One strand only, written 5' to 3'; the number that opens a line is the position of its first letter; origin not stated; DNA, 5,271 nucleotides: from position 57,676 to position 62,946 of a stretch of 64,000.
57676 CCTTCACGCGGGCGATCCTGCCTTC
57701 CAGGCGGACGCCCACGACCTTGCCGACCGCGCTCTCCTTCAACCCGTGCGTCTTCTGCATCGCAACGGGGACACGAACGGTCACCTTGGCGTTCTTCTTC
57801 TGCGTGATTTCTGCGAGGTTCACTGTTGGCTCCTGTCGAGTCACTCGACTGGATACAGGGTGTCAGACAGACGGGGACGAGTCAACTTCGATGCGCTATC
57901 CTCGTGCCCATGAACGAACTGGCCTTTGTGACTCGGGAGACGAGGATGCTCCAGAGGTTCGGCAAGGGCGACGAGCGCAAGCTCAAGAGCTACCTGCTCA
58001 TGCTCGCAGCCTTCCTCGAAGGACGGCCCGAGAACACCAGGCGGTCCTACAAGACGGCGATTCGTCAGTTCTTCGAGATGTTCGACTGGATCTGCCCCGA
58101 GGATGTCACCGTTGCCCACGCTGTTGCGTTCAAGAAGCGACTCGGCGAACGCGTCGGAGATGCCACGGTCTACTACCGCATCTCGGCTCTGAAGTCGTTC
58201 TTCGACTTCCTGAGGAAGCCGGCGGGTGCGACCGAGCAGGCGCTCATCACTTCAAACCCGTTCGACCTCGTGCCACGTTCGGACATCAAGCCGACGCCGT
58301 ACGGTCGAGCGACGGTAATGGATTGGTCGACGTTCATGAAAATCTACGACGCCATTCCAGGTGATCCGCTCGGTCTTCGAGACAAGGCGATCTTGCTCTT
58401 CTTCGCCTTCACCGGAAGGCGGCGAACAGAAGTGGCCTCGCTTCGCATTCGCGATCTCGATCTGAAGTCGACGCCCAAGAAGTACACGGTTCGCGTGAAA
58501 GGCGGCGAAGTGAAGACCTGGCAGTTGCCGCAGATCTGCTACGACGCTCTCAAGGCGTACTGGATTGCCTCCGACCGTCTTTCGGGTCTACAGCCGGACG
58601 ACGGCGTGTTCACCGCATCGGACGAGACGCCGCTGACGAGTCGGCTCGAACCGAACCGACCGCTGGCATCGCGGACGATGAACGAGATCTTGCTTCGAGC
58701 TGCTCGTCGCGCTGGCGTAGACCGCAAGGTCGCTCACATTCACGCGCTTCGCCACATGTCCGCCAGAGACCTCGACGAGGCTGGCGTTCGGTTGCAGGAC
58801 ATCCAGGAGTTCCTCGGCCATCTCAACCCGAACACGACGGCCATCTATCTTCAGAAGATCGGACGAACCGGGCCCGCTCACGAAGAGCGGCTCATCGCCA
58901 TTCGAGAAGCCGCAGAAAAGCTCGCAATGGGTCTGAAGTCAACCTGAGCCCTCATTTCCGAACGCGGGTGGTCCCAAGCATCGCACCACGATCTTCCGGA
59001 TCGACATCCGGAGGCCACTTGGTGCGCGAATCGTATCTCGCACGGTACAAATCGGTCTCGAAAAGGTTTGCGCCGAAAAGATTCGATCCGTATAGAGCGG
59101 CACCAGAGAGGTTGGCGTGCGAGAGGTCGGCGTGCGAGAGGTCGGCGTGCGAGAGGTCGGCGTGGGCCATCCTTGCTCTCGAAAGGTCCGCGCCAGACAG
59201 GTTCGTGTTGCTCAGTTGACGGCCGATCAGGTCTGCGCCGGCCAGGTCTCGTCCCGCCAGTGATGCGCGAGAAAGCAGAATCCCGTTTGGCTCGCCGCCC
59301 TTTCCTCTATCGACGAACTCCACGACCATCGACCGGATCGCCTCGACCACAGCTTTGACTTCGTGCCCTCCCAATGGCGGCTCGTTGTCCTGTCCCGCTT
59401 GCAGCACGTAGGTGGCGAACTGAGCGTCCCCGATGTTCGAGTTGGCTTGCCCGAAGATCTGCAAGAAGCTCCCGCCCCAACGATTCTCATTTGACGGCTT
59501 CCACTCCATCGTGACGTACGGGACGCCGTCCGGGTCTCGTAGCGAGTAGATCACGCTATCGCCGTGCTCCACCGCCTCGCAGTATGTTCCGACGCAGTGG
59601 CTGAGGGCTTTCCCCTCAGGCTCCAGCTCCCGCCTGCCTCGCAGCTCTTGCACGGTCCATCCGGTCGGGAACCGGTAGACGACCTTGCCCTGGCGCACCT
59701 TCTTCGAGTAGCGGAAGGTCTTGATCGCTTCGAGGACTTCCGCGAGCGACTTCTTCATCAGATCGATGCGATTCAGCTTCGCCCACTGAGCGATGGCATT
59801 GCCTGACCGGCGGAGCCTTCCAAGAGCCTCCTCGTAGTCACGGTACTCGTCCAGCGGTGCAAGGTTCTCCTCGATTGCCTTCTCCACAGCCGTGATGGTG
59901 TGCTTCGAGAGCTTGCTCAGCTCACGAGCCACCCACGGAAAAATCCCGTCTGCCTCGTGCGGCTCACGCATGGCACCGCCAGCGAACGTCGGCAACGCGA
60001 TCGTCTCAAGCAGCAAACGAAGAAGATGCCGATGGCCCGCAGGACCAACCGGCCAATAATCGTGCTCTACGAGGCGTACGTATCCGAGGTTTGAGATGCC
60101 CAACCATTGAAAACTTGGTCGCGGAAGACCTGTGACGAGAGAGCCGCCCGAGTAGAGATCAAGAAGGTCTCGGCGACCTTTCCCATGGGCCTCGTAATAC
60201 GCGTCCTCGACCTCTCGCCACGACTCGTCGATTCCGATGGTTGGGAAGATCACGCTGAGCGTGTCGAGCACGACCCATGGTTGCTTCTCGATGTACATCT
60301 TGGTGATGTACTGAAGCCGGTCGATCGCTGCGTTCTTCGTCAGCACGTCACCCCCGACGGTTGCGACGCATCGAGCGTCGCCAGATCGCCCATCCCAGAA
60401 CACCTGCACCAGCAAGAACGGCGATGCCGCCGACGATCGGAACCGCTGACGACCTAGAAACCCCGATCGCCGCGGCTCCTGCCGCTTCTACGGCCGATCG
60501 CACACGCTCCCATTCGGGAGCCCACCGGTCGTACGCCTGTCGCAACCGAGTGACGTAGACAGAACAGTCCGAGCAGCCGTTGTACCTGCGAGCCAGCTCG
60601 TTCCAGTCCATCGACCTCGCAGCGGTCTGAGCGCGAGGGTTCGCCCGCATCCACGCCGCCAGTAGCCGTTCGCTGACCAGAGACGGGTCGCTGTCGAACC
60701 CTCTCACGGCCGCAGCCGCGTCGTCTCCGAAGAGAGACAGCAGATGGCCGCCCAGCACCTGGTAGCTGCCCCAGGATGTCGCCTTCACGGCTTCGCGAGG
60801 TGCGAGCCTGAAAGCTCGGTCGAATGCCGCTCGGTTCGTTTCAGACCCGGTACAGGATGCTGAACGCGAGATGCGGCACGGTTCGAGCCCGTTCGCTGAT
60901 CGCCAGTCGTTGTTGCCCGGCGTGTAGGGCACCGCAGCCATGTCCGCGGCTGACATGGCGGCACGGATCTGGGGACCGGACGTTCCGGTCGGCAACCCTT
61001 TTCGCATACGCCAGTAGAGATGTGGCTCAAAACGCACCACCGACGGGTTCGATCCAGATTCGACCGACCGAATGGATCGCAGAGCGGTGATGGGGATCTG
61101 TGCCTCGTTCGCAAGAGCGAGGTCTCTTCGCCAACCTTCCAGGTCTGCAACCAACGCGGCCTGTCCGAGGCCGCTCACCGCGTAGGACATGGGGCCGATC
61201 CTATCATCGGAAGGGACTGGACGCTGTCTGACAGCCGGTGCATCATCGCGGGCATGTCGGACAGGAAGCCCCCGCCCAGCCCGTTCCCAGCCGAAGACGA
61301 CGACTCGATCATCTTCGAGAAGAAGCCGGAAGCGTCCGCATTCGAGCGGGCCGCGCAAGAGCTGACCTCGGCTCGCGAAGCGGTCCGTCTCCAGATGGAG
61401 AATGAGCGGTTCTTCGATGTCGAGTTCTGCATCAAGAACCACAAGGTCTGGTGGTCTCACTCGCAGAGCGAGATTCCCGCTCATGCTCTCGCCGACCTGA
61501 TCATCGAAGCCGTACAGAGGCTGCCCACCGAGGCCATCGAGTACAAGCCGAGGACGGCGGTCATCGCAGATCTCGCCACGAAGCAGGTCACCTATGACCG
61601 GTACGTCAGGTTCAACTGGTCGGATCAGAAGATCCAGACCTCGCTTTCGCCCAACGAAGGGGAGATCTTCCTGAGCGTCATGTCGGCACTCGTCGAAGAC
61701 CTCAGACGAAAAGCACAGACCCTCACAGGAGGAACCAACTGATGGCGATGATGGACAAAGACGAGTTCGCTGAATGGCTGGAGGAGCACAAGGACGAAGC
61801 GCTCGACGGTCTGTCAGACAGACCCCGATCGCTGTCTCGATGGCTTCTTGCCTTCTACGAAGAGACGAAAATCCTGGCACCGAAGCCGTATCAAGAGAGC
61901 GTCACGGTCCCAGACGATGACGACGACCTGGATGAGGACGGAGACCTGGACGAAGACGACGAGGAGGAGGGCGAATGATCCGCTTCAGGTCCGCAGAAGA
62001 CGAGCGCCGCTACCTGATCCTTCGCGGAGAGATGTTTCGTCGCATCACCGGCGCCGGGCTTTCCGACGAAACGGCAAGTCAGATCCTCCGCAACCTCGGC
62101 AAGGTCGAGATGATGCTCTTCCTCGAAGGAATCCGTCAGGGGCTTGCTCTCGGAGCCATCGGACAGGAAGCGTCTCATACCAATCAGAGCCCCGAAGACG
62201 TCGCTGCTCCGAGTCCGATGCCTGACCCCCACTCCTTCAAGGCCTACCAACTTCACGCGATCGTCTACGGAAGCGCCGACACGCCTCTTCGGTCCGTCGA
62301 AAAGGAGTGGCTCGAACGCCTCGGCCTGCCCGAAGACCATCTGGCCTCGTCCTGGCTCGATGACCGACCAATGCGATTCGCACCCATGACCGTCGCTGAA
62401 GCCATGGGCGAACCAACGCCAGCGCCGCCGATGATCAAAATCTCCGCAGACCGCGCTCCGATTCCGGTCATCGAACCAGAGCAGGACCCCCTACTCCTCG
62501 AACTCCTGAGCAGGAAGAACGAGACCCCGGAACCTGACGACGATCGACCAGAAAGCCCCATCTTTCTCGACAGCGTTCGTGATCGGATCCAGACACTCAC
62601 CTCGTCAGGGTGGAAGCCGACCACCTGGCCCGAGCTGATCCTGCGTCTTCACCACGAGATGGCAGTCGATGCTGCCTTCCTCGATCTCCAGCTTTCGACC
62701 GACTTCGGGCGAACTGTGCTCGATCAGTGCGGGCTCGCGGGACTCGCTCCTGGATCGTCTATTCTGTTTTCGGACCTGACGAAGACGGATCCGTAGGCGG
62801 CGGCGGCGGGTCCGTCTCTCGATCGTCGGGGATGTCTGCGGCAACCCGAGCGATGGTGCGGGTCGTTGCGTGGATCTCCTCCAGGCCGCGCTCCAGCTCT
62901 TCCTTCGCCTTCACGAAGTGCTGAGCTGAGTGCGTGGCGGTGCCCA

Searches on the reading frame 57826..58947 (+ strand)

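Call 13: search_protein_families(library=phrogs, proteins=[window:57826-58947:+], max_evalue=0.001)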
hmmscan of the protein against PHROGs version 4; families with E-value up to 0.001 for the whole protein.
window:57826-58947:+ (373 aa): 2 families
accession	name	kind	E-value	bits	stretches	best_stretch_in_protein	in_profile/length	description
phrog_1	-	integration and excision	5.3e-34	119.4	1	65-343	180-434/611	integrase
phrog_216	-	integration and excision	2.7e-22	80.2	1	136-343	30-223/301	integrase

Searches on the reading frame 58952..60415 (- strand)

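Call 13: search_protein_families(library=phrogs, proteins=[window:58952-60415:-], max_evalue=0.001)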
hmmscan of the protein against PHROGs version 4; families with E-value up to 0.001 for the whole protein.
window:58952-60415:- (487 aa): 9 families
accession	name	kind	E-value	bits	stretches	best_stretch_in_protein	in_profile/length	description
phrog_7713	-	unknown function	5.6e-14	52.7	2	412-460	28-76/103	-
phrog_923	-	unknown function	1.5e-12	47.1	1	377-459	795-879/990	-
phrog_8470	-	unknown function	3.2e-11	43.8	1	252-332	463-540/567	-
phrog_15350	-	unknown function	6e-10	39.5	1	384-460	144-245/494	-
phrog_31265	-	unknown function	6.8e-10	40.3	1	375-453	70-148/264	-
phrog_30240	-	unknown function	1.3e-07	31.7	1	378-458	177-257/438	-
phrog_3169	-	unknown function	2.8e-07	31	1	262-330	390-453/474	-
phrog_31567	-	unknown function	2.2e-05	25.4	0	424-452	48-76/151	-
phrog_9253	-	unknown function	5.8e-05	22.3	1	259-309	708-760/819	-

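Call 66: search_protein_families(library=pfam, proteins=[window:58952-60415:-], max_evalue=0.01)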
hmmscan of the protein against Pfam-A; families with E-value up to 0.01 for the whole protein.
window:58952-60415:- (487 aa): 4 families
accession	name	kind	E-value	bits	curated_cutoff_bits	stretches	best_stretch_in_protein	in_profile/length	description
PF00805.28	Pentapeptide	-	4.6e-16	58.5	20.2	2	414-451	1-38/40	Pentapeptide repeats (8 copies)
PF14284.11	PcfJ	-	5.5e-08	33.2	25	1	252-309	65-124/147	PcfJ-like protein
PF13576.12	Pentapeptide_3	-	0.00024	21.7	27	0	402-437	2-39/48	Pentapeptide repeats (9 copies)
PF13599.13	Pentapeptide_4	-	0.00028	21.3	38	1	394-450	21-77/78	Pentapeptide repeat region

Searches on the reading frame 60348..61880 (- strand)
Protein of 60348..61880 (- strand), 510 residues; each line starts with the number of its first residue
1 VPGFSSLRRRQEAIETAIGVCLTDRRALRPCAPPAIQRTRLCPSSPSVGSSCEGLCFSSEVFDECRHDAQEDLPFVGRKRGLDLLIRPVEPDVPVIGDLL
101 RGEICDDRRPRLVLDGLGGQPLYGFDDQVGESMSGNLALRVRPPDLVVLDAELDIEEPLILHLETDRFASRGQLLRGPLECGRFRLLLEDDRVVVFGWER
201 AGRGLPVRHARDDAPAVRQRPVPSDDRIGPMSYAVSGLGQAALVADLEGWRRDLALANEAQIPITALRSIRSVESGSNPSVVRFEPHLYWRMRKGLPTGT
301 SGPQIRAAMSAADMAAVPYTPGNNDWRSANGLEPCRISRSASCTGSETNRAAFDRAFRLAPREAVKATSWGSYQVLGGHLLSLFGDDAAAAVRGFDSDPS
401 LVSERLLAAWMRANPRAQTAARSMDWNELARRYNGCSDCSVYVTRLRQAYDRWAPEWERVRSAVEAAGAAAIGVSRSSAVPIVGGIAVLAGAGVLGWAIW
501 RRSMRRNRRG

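Call 13: search_protein_families(library=phrogs, proteins=[window:60348-61880:-], max_evalue=0.001)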
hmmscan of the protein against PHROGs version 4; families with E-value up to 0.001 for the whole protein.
window:60348-61880:- (510 aa): 2 families
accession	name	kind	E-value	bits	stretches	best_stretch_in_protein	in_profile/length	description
phrog_2860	-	head and packaging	4.6e-13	50.5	1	256-453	11-186/189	endolysin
phrog_1224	-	head and packaging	1.5e-11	45.3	1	257-471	83-279/438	endolysin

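Call 66: search_protein_families(library=pfam, proteins=[window:60348-61880:-], max_evalue=0.01)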
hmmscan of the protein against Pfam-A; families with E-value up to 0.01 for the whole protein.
window:60348-61880:- (510 aa): 1 family
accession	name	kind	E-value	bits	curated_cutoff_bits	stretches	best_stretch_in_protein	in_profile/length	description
PF11860.13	Muramidase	-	8.3e-15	55.9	22.3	1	280-453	24-174/175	N-acetylmuramidase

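Call 69: find_related_loci(query=window:60348-61880:-, collection=viral_contigs, flank=10000)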
Query window:60348-61880:- (510 aa) in viral_contigs; peptide patterns used: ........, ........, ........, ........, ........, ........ (x = any residue, [..] = any of these).
27 stretches matched a pattern, but none encodes a relative of the query by tblastn (E <= 1e-3).

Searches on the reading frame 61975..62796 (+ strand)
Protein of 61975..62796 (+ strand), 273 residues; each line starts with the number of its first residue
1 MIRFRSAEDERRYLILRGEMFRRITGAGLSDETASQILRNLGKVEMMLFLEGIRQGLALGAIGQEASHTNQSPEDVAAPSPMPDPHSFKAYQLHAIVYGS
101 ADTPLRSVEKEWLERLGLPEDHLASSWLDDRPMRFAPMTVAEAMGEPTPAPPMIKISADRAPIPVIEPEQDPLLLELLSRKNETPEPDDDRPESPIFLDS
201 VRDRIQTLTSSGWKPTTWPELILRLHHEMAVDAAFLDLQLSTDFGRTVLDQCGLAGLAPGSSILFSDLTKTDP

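Call 13: search_protein_families(library=phrogs, proteins=[window:61975-62796:+], max_evalue=0.001)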
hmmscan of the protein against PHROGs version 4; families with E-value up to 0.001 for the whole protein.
window:61975-62796:+ (273 aa): 0 families

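Call 70: find_encoding_contigs(protein=window:61975-62796:+, flank=10000, max_places=3)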
Protein window:61975-62796:+ (273 aa): 4 contigs read that carry it; 3 places shown.
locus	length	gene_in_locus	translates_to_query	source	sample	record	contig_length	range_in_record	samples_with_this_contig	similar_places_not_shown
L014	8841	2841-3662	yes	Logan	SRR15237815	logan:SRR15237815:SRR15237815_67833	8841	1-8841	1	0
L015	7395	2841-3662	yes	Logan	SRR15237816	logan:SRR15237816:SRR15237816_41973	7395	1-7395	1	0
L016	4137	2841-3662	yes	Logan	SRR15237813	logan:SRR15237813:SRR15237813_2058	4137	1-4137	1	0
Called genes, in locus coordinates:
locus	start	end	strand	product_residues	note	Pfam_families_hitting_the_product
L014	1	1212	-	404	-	?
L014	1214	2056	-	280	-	PF11860:Muramidase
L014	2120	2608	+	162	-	-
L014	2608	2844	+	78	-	-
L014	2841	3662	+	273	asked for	-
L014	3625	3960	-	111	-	-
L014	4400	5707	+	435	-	-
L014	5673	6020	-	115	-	-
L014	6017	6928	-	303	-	-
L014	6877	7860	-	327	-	PF18905:DUF5661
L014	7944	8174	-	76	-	PF09723:Zn_ribbon_8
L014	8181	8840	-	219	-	?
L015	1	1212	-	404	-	?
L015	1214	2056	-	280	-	PF11860:Muramidase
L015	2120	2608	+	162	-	-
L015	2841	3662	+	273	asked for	-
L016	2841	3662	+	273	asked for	-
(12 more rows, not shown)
